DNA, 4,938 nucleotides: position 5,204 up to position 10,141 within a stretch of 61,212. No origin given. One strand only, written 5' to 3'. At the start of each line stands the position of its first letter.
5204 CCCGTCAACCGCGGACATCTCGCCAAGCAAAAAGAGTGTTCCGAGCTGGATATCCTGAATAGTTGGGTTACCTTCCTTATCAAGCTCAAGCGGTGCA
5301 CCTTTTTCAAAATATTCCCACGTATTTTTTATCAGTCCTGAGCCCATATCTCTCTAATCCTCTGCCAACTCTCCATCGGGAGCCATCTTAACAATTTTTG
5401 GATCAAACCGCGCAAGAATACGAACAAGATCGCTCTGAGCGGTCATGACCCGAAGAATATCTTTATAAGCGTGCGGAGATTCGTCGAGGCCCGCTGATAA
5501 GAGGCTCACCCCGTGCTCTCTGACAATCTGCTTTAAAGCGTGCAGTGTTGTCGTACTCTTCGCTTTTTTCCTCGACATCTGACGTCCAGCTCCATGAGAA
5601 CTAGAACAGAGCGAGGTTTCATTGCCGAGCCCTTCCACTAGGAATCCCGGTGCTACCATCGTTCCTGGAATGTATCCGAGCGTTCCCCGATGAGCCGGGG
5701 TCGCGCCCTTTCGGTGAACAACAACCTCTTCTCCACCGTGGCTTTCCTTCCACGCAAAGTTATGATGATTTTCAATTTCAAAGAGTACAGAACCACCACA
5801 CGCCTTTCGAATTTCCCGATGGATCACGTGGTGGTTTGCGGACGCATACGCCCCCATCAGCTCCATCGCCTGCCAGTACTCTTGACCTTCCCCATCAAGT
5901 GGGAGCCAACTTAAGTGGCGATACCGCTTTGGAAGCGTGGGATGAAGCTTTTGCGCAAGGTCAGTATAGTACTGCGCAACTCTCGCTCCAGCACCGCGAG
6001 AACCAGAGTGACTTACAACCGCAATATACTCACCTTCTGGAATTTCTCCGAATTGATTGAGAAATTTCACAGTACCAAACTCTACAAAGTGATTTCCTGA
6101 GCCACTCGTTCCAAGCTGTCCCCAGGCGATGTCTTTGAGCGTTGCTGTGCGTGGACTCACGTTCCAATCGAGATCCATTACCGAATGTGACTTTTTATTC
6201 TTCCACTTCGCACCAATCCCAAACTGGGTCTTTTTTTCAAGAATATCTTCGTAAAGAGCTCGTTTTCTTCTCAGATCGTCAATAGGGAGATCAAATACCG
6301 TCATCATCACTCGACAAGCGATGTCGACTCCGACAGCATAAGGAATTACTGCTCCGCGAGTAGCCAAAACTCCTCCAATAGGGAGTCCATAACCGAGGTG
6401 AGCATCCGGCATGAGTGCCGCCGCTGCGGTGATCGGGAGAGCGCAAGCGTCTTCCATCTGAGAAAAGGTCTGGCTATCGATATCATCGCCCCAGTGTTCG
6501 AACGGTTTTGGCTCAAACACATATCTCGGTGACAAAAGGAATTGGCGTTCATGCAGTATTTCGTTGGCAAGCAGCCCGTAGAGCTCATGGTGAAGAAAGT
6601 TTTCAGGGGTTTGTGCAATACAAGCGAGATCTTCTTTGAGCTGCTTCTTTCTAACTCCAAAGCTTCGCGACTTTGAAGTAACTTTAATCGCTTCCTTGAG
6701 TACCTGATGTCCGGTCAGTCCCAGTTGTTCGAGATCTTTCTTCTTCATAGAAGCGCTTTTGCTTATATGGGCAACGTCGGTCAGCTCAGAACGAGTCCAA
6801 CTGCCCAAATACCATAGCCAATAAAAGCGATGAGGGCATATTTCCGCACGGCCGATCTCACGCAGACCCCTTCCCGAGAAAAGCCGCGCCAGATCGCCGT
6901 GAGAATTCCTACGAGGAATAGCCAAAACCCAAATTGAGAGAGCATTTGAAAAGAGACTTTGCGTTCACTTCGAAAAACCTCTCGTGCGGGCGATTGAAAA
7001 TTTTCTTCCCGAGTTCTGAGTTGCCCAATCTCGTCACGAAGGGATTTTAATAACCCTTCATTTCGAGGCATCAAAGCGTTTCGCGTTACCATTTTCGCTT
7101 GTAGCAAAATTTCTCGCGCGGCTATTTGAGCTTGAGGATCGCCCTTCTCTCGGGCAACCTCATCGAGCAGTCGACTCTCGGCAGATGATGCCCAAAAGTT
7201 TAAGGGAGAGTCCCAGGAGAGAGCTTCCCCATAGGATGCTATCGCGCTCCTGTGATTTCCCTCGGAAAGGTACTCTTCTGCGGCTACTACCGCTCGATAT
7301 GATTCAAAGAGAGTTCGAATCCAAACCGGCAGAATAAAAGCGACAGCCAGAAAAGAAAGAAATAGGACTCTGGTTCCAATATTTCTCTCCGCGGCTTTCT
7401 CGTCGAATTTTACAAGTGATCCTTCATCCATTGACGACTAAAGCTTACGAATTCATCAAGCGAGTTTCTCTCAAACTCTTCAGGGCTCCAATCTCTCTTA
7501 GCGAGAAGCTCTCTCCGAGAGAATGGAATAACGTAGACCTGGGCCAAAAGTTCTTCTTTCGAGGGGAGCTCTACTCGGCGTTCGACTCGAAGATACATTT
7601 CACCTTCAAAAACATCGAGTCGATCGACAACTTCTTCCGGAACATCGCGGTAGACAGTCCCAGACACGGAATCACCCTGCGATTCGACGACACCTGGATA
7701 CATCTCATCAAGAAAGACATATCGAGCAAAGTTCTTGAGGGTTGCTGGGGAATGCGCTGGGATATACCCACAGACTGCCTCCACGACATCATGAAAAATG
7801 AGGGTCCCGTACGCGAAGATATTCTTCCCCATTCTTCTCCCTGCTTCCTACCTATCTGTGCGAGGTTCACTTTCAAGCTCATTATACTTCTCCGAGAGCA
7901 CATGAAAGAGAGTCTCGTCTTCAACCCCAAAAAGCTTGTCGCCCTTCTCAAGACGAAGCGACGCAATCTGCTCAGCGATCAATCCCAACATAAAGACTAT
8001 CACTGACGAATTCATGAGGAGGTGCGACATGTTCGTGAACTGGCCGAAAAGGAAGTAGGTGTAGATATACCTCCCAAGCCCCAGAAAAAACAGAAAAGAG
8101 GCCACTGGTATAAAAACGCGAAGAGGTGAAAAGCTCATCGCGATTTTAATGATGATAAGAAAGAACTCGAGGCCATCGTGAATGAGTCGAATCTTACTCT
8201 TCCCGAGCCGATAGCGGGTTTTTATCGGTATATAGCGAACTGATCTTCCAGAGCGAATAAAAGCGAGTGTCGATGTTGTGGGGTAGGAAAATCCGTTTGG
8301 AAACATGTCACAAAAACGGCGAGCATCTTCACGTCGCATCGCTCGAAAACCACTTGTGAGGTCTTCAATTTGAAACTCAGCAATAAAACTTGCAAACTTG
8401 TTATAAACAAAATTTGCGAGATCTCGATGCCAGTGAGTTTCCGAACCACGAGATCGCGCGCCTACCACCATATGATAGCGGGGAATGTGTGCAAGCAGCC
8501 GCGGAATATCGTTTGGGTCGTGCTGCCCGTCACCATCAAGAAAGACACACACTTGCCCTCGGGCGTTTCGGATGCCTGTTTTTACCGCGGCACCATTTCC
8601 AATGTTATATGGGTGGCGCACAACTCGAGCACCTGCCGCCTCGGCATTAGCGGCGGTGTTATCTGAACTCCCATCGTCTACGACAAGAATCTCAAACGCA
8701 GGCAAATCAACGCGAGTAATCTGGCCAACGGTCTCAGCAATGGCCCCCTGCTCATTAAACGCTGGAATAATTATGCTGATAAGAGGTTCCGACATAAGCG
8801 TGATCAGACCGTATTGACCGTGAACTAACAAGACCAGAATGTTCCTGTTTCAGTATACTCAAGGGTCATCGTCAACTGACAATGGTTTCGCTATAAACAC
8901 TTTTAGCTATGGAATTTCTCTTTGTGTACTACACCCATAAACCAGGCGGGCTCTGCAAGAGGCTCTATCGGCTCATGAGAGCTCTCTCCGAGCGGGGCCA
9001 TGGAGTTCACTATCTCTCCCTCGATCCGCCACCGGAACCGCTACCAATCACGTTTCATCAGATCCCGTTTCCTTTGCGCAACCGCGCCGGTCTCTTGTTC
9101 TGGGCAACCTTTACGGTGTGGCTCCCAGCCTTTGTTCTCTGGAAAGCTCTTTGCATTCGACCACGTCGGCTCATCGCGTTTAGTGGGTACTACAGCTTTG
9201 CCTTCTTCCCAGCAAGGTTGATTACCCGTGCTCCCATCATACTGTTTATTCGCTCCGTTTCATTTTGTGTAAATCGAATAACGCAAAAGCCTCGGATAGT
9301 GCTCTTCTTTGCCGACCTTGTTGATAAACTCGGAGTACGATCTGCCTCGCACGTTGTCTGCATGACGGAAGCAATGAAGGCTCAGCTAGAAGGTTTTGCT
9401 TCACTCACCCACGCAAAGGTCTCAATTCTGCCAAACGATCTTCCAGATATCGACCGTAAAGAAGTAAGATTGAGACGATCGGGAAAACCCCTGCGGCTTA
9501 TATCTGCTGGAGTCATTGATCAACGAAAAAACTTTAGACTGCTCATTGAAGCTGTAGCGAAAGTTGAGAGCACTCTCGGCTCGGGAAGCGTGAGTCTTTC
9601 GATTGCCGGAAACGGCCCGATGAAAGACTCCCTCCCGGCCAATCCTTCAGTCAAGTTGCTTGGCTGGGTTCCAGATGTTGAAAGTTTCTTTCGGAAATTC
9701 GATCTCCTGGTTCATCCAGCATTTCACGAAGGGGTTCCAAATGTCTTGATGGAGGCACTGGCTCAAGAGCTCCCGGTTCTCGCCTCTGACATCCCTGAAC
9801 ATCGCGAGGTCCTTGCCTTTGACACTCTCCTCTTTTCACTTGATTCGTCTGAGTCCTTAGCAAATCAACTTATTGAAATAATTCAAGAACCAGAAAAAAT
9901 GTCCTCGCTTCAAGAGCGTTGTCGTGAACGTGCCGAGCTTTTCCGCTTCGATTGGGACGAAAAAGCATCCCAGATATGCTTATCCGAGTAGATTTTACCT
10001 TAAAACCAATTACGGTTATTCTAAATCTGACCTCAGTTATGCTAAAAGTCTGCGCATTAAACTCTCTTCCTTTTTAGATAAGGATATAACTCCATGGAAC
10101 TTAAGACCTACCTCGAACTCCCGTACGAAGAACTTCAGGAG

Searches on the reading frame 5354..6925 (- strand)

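Call 14: search_protein_families(library=pfam, proteins=[window:5354-6925:-], max_evalue=0.001)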
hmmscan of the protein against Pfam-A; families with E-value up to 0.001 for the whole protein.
window:5354-6925:- (523 aa): 1 family
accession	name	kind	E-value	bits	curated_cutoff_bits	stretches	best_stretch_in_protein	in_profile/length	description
PF01139.22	RtcB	-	2.8e-80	271.1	27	2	264-512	140-423/426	tRNA-splicing ligase RtcB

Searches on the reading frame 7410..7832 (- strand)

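Call 15: search_protein_families(library=pfam, proteins=[window:7410-7832:-], max_evalue=0.001)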
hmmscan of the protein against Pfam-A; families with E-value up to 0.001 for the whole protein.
window:7410-7832:- (140 aa): 1 family
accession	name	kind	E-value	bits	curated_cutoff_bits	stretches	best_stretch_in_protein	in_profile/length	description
PF06094.17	GGACT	-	4.4e-20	72.9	22.8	1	5-116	1-119/120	Gamma-glutamyl cyclotransferase, AIG2-like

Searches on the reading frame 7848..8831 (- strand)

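Call 14: search_protein_families(library=pfam, proteins=[window:7848-8831:-], max_evalue=0.001)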
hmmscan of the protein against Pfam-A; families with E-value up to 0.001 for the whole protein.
window:7848-8831:- (327 aa): 3 families
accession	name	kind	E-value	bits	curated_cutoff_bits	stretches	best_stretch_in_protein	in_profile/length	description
PF00535.33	Glycos_transf_2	-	8e-33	114.2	23.3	1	19-170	1-164/168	Glycosyl transferase family 2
PF13641.12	Glyco_tranf_2_3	-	1.5e-09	38.7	27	1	18-139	3-136/230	Glycosyltransferase like family 2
PF10111.15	Glyco_tranf_2_2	-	5.6e-06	26.5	27.3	1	19-107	1-97/276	Glycosyltransferase like family 2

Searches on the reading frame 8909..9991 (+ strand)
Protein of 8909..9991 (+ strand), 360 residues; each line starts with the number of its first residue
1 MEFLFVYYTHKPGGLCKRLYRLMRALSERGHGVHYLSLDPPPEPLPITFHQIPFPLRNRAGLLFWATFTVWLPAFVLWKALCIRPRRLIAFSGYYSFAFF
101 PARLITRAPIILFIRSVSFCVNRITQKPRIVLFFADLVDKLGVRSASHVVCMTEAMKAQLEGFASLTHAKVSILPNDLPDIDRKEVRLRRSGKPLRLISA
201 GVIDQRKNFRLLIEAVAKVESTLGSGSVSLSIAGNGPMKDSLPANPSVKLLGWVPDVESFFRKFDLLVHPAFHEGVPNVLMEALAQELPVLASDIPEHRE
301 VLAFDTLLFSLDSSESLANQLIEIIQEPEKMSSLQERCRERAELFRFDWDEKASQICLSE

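Call 14: search_protein_families(library=pfam, proteins=[window:8909-9991:+], max_evalue=0.001)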
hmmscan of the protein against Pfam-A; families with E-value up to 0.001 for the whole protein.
window:8909-9991:+ (360 aa): 5 families
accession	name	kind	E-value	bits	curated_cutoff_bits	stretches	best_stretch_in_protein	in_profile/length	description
PF13692.12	Glyco_trans_1_4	-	7e-23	81.9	27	1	197-326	4-141/142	Glycosyl transferases group 1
PF00534.26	Glycos_transf_1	-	6e-21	75.2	26.4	1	184-340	5-171/172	Glycosyl transferases group 1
PF13579.12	Glyco_trans_4_4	-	8.3e-11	42.9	29.7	1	13-176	1-157/158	Glycosyl transferase 4-like domain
PF13439.12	Glyco_transf_4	-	1.3e-09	38.8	28.5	1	13-176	2-164/170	Glycosyltransferase Family 4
PF13524.12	Glyco_trans_1_2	-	0.00099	19.5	25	0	229-356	16-142/144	Glycosyl transferase-like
